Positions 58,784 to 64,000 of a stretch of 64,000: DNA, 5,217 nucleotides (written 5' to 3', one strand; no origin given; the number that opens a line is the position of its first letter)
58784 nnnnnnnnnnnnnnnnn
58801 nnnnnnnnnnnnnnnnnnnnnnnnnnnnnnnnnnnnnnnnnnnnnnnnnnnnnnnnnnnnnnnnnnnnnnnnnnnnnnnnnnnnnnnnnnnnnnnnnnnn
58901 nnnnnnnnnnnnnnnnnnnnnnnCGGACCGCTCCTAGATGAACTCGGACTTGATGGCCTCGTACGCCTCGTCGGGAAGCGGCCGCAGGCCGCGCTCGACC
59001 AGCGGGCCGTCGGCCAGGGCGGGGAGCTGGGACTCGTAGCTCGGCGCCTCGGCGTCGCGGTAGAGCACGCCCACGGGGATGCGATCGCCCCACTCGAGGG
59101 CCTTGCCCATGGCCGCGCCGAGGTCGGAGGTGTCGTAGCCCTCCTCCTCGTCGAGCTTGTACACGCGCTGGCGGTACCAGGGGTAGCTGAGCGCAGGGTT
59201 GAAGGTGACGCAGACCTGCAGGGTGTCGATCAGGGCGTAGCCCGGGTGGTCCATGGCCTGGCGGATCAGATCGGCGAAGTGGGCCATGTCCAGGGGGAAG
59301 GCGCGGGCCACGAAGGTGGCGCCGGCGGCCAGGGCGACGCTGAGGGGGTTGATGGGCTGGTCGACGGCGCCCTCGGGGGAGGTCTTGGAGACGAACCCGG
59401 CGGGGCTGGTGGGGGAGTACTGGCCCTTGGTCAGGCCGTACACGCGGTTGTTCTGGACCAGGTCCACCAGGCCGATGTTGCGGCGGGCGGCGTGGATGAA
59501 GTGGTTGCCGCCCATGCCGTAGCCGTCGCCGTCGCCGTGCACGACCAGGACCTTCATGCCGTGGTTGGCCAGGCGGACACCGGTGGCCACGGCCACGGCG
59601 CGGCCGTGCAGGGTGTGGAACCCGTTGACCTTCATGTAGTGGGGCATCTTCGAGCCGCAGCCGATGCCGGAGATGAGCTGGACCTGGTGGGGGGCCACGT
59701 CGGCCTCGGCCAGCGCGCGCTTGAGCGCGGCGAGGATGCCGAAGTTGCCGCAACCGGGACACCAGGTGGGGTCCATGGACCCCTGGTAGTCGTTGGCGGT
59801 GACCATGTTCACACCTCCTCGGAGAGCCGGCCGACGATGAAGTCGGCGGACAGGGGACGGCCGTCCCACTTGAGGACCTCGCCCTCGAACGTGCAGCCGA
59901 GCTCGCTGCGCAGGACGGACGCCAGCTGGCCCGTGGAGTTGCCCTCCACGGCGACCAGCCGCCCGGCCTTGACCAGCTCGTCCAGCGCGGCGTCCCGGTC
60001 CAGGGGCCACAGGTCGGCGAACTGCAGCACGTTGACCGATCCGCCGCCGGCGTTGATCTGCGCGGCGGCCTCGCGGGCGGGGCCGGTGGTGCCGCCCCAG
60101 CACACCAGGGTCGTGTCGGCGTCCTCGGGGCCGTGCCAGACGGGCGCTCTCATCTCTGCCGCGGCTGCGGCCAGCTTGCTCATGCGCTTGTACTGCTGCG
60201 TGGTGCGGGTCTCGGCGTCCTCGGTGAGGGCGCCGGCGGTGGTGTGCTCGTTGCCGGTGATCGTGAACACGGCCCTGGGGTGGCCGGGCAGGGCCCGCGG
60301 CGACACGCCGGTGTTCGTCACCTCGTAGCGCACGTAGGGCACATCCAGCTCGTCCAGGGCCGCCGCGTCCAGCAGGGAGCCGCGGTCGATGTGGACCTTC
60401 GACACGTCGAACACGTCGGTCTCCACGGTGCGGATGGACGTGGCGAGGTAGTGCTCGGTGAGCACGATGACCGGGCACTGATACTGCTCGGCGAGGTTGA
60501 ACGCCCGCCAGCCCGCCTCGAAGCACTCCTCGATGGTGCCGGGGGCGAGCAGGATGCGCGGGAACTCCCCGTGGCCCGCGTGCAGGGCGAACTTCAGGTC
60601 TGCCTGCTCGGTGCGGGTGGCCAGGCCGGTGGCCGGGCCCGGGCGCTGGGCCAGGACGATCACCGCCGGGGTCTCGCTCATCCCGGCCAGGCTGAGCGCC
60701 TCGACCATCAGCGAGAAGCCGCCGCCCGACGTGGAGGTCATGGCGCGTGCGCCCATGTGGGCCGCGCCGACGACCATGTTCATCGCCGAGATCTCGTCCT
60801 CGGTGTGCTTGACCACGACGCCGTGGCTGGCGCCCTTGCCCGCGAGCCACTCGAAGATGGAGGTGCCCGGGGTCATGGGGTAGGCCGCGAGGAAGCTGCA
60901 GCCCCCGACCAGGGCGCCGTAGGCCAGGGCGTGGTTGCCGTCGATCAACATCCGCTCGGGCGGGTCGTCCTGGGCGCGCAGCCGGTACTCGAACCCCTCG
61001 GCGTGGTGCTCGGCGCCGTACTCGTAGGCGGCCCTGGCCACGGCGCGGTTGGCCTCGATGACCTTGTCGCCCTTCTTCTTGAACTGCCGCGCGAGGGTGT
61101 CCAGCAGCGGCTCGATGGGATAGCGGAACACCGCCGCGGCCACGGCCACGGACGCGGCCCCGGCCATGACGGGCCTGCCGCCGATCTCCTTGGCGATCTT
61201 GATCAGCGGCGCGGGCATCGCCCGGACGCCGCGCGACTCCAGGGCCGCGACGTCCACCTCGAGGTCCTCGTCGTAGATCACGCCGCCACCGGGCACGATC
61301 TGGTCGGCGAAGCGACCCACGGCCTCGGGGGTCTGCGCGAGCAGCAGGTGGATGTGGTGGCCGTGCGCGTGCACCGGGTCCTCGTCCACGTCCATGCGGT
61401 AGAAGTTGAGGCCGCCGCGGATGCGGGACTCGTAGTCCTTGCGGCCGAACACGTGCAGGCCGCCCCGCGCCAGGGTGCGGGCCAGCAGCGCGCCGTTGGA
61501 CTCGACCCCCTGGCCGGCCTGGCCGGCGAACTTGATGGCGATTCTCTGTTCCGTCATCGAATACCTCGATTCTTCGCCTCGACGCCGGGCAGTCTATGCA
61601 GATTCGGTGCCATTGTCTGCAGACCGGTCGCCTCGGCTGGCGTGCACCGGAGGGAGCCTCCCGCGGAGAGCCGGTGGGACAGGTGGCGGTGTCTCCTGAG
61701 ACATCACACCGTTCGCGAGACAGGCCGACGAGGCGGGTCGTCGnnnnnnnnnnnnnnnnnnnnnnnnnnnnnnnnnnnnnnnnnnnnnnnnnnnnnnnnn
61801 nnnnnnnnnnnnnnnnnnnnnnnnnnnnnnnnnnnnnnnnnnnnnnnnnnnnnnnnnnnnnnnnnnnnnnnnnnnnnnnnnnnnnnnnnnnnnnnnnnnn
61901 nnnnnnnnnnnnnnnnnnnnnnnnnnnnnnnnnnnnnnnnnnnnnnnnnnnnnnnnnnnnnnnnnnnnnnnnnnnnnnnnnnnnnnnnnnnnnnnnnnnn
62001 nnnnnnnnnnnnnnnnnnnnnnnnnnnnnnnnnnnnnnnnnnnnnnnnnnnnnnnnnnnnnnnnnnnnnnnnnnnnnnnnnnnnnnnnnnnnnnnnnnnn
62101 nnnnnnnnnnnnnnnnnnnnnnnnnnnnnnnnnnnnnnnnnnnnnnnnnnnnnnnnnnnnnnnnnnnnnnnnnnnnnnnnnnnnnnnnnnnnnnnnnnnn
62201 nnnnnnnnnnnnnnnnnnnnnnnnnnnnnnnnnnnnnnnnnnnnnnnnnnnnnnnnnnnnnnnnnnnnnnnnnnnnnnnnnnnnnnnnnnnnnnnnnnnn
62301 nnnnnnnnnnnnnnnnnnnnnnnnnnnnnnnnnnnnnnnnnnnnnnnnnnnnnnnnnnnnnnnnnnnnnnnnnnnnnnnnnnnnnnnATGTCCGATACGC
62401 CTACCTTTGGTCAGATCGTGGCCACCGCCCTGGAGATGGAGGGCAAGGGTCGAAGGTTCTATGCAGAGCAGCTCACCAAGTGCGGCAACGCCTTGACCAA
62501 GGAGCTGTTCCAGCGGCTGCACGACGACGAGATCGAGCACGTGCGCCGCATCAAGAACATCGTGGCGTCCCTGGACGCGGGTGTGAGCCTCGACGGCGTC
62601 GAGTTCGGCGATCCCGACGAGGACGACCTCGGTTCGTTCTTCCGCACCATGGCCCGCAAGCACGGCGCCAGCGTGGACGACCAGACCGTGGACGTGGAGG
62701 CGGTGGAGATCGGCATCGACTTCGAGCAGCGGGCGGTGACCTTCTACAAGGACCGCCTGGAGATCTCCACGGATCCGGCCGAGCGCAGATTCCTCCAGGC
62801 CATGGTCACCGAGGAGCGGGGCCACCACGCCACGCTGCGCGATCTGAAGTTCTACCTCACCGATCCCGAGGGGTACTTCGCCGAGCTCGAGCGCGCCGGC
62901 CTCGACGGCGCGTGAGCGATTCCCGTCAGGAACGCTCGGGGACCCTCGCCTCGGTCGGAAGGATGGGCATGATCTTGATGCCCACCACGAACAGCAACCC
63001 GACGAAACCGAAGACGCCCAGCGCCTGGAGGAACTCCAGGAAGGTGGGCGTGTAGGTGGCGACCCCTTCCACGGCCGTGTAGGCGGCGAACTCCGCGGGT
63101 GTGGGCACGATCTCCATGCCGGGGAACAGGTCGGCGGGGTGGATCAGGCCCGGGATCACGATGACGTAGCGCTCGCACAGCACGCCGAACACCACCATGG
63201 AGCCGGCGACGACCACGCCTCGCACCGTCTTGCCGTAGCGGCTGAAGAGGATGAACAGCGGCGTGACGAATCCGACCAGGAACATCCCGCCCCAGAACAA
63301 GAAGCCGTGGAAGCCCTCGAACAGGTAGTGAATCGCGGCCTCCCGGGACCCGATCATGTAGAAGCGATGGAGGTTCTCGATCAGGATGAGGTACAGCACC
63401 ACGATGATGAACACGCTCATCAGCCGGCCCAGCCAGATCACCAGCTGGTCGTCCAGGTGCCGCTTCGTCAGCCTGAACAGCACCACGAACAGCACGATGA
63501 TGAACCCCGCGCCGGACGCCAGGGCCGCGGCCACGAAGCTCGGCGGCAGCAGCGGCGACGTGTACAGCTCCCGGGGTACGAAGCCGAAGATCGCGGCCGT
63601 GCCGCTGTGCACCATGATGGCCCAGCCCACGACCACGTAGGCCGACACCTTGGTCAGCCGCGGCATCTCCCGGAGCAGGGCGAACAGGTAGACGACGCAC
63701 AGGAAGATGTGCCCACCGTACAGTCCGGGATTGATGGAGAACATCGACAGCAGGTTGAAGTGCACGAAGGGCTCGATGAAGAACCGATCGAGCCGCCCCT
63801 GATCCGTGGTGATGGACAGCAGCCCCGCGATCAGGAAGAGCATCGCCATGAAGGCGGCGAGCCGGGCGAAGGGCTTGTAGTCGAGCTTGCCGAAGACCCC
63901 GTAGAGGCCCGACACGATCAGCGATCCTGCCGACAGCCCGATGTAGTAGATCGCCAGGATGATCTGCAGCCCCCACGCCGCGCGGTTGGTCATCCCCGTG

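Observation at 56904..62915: Divergent sigma-54-controlled module: korA-korB-tri-rubredoxin-lipoprotein-secreted protein versus two erythrin-like di-iron proteins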

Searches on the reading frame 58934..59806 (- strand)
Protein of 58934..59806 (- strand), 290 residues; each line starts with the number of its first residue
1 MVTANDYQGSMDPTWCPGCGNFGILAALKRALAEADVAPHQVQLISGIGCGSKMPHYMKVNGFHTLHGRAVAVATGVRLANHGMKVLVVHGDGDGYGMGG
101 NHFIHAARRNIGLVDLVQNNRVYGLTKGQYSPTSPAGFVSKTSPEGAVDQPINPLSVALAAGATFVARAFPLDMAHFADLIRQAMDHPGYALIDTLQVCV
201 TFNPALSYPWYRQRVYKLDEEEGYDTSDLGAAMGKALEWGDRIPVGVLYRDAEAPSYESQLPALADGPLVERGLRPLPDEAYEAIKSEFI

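Call 9: search_protein_families(library=pfam, proteins=[window:58934-59806:-], max_evalue=0.01)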
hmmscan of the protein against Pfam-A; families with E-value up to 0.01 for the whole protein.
window:58934-59806:- (290 aa): 2 families
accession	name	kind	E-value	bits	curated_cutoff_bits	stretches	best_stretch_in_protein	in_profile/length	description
PF02775.26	TPP_enzyme_C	-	1.5e-28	99.9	21.9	1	53-194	17-150/151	Thiamine pyrophosphate enzyme, C-terminal TPP binding domain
PF12367.13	PFO_beta_C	-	5.5e-24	84.4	24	1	199-265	1-65/66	Pyruvate ferredoxin oxidoreductase beta subunit C terminal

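Call 11: search_protein_families(library=ncbifam, proteins=[window:58934-59806:-], max_evalue=0.01)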
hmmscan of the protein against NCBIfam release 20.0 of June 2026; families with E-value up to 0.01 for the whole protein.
window:58934-59806:- (290 aa): 21 families
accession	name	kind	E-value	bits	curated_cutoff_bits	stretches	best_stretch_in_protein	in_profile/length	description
NF008820.0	PRK11866.1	equivalog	4.9e-112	374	402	1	2-280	4-281/287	2-oxoacid ferredoxin oxidoreductase subunit beta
TIGR02177.1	PorB_KorB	subfamily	7e-107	357.2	261.9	1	14-266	2-261/286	2-oxoacid:acceptor oxidoreductase, beta subunit, pyruvate/2-ketoisovalerate family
NF041171.1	Oxoac_fdxbeta_Archa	equivalog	2.3e-93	312.7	423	1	14-262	4-261/296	2-oxoacid:ferredoxin oxidoreductase subunit beta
NF008821.0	PRK11869.1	equivalog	8.2e-88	294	438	1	8-265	9-261/286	2-oxoacid ferredoxin oxidoreductase subunit beta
NF007207.0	PRK09628.1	equivalog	3.5e-55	187.6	364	1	11-199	14-202/277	2-oxoglutarate ferredoxin oxidoreductase subunit beta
TIGR03336.1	IOR_alpha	equivalog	3e-11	42.4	650.9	1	13-216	356-548/595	indolepyruvate ferredoxin oxidoreductase subunit alpha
NF008819.1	PRK11865.1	equivalog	9.9e-10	38.1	405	1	16-201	21-214/300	pyruvate synthase subunit PorB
NF004813.0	PRK06163.1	equivalog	1.2e-07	31.7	240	1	68-194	60-169/202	hypothetical protein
NF008818.0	PRK11864.1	subfamily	1.5e-07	30.9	405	1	14-199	19-208/300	3-methyl-2-oxobutanoate dehydrogenase subunit beta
NF006122.0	PRK08266.1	subfamily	4.3e-05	22.2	571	1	41-125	378-461/543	hypothetical protein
NF005760.0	PRK07586.1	equivalog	0.00033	19.7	363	1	68-195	388-512/514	acetolactate synthase large subunit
NF004772.0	PRK06112.1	subfamily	0.00047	18.6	673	1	68-198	440-560/578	acetolactate synthase catalytic subunit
TIGR02176.1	pyruv_ox_red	equivalog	0.0013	16.7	911.35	1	87-201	957-1072/1167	pyruvate:ferredoxin (flavodoxin) oxidoreductase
NF006378.0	PRK08617.1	equivalog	0.0015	16.9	510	1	56-130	409-481/556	acetolactate synthase AlsS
NF006187.0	PRK08322.1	equivalog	0.0028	16.1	509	1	61-129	404-470/548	acetolactate synthase large subunit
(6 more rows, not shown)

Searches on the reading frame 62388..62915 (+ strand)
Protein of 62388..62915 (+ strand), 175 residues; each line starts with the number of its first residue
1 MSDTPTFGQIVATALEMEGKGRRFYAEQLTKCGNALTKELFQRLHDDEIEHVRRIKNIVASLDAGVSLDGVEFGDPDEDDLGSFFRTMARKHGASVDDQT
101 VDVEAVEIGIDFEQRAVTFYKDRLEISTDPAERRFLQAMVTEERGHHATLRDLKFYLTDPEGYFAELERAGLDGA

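Call 9: search_protein_families(library=pfam, proteins=[window:62388-62915:+], max_evalue=0.01)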
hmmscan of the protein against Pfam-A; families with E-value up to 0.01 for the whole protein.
window:62388-62915:+ (175 aa): 5 families
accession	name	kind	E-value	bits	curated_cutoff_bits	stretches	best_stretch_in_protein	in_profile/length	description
PF02915.23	Rubrerythrin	-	1.9e-11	44.9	22.8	1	10-153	2-136/137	Rubrerythrin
PF13668.12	Ferritin_2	-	5.5e-05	23.8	24.7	1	9-153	4-135/138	Ferritin-like domain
PF22277.2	EncFtn-like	-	7.3e-05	22.9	27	0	95-148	8-61/85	EncFtn-like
PF03232.19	COQ7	-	0.00053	20.1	23.5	0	113-153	14-55/169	Ubiquinone biosynthesis protein COQ7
PF00210.30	Ferritin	-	0.00078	19.8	24.5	1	38-152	34-134/142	Ferritin-like domain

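Call 11: search_protein_families(library=ncbifam, proteins=[window:62388-62915:+], max_evalue=0.01)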
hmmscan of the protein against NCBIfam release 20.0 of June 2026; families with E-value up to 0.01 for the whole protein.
window:62388-62915:+ (175 aa): 4 families
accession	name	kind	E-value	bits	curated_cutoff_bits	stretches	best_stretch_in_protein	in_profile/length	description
NF045676.1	FeExpMbfA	equivalog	2.9e-07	30.2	450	0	110-155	104-149/318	iron exporter MbfA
NF009413.0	PRK12775.1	equivalog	3.3e-07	28.5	1895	1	10-150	864-991/1006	putative trifunctional 2-polyprenylphenol hydroxylase/glutamate synthase subunit beta/ferritin domain-containing protein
NF058679.1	EncB_fam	subfamily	5e-07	29.7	90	1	101-153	20-72/117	encapsulin nanocompartment ferritin-likeEncB family encapsulin nanocompartment ferritin-like cargo protein cargo protein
TIGR04535.1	ferrit_encaps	subfamily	0.00023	21.1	125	0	105-149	18-61/114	encapsulin-associated ferritin-like protein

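Call 24: search_solved_structures(query=window:62388-62915:+, max_evalue=1, show_alignments=2)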
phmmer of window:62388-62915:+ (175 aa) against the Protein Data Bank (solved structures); distinct sequences matched with E-value up to 1: 8.
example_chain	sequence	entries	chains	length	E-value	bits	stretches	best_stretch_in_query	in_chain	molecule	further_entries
2fzf_A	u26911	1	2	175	0.0086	19.3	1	9-153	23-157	hypothetical protein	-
9viw_A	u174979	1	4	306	0.062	16.5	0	109-151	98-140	Bacterioferritin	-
1vjx_A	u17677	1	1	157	0.22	14.7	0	9-57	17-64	putative ferritin-like diiron-carboxylate protein TM1526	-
8pjw_A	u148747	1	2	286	0.23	14.6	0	59-96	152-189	SAKe6FE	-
9u78_A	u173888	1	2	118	0.39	13.9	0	129-160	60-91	Single Chain Protein of De Novo Designed Helix Bundles-4EH2 with KDPV Loop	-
6suw_A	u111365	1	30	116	0.63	13.2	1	98-149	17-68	Uncharacterized protein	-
5da5_A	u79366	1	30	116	0.84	12.8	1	98-149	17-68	Rru_A0973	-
2hz8_A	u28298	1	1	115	0.89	12.7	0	104-149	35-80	De novo designed diiron protein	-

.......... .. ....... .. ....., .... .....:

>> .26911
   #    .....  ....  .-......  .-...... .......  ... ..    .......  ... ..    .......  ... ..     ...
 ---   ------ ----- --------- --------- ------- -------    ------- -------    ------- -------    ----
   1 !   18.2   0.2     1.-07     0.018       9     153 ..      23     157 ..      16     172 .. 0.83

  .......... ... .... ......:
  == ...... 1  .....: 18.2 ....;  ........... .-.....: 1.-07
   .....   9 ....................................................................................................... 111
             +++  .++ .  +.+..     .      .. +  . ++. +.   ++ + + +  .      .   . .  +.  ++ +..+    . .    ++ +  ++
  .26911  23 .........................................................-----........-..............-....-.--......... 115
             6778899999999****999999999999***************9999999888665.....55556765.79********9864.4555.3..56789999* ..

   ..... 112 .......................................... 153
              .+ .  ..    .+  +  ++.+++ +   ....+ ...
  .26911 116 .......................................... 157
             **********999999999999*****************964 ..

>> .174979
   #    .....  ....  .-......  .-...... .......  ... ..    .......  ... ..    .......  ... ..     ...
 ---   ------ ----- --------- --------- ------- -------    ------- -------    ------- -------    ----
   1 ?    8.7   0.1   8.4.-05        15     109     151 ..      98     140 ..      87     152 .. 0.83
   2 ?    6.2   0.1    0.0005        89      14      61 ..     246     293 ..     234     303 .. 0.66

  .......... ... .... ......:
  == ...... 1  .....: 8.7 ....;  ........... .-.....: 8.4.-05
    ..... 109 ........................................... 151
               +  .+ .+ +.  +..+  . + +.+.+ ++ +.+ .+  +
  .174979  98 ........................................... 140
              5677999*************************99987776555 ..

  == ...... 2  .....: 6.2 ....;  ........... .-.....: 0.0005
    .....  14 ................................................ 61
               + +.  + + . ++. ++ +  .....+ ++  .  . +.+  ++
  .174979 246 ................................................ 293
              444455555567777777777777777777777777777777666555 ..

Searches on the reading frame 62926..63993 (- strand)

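Call 9: search_protein_families(library=pfam, proteins=[window:62926-63993:-], max_evalue=0.01)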
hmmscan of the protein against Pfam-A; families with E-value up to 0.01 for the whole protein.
window:62926-63993:- (355 aa): 1 family
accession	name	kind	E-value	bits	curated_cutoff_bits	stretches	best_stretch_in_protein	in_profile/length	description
PF03916.19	NrfD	-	5.2e-39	135.1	25.8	1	1-285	5-311/313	Polysulphide reductase, NrfD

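Call 11: search_protein_families(library=ncbifam, proteins=[window:62926-63993:-], max_evalue=0.01)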
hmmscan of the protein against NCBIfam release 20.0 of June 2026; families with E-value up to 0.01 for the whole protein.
window:62926-63993:- (355 aa): 1 family
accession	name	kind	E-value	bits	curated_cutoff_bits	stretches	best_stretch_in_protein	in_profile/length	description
NF045798.1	DsrP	equivalog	2.1e-17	63.6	350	1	1-246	43-276/346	sulfate reduction electron transfer complex DsrMKJOP subunit DsrP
